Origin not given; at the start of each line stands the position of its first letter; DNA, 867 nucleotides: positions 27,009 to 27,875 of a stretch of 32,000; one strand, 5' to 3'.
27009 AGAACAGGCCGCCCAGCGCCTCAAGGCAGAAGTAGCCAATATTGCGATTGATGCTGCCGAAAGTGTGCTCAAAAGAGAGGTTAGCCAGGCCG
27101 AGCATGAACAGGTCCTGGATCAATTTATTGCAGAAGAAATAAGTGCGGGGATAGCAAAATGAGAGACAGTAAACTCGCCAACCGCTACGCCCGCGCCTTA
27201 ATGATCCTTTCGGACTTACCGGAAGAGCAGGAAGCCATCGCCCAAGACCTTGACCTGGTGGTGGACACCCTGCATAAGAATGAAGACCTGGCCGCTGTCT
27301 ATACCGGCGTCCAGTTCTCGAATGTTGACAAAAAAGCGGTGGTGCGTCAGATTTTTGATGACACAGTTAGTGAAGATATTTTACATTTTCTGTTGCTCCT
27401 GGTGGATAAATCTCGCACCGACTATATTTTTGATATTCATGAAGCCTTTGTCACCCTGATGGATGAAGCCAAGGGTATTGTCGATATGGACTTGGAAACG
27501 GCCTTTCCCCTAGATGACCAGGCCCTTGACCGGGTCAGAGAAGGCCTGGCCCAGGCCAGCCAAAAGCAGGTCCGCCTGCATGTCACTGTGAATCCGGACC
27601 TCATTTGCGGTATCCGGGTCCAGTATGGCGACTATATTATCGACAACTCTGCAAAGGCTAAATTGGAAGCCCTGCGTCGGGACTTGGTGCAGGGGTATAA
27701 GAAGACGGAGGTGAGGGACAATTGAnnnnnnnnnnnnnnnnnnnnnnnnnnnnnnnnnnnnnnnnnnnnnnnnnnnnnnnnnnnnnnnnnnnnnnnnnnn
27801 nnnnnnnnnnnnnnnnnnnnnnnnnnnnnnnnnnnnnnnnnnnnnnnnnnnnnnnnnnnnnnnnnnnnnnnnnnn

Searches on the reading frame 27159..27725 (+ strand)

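Call 76: search_protein_families(library=pfam, proteins=[window:27159-27725:+], max_evalue=0.0001)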
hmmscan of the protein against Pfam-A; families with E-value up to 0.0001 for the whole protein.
window:27159-27725:+ (188 aa): 1 family
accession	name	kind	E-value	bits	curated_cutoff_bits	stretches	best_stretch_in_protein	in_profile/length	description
PF00213.23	OSCP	-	3.8e-41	141.4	22.3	1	6-176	1-172/172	ATP synthase delta (OSCP) subunit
